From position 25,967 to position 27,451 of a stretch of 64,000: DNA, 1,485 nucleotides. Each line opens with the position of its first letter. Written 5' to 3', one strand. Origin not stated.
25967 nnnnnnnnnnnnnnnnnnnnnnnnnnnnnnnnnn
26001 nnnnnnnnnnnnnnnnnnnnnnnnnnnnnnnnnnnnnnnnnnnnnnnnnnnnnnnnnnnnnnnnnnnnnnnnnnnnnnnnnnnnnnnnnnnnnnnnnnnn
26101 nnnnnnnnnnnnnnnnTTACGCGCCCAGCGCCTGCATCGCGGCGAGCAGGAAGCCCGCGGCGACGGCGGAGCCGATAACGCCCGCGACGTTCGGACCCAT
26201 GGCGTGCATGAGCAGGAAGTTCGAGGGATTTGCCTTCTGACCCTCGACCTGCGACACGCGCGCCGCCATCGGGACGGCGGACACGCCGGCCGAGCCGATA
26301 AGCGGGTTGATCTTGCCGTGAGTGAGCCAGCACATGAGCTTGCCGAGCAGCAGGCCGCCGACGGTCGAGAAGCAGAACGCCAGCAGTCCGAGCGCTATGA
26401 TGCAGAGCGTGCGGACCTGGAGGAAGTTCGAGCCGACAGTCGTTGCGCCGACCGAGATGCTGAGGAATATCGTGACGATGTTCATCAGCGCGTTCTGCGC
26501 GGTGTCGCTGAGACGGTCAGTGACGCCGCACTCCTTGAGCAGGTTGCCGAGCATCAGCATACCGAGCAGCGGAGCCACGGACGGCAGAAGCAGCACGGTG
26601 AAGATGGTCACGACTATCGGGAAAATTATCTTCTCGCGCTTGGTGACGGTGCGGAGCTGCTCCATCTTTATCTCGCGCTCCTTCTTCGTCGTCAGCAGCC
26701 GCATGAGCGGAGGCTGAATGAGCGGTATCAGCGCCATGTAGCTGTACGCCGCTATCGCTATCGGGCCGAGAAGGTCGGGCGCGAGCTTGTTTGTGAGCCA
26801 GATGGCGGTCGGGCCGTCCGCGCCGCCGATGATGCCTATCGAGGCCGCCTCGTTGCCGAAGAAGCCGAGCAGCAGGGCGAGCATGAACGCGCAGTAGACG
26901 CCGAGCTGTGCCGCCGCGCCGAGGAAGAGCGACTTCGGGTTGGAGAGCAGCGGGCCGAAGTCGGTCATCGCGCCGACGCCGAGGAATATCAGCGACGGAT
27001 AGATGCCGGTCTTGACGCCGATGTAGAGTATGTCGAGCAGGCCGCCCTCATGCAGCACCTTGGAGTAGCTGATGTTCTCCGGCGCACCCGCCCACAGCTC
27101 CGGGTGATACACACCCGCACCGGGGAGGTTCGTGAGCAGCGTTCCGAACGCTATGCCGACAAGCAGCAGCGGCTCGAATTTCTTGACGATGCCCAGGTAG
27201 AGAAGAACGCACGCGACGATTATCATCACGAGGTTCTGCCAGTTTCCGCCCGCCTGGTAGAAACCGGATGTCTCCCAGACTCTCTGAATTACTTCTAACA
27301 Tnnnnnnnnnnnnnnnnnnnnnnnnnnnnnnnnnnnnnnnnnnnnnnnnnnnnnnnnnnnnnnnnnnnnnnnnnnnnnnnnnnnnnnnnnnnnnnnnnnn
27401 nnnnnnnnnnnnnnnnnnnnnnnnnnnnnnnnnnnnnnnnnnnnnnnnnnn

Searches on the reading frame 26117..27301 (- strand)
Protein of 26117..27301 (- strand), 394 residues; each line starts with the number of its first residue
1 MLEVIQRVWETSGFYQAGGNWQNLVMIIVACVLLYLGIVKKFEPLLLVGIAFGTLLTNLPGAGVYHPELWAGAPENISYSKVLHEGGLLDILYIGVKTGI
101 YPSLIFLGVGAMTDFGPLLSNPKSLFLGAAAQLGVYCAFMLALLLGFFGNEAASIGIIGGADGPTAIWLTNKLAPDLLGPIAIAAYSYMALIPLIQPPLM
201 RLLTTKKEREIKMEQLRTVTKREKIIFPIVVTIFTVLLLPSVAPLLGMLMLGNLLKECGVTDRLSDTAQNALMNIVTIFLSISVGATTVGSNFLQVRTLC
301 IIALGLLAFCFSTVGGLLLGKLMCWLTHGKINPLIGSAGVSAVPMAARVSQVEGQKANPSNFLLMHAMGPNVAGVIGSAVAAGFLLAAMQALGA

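Call 16: search_protein_families(library=pfam, proteins=[window:26117-27301:-])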
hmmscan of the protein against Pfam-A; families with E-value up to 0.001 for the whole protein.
window:26117-27301:- (394 aa): 1 family
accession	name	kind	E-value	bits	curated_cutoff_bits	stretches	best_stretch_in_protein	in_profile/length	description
PF03977.18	OAD_beta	-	2.7e-161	536.9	31.6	1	22-388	1-348/349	Na+-transporting oxaloacetate decarboxylase beta subunit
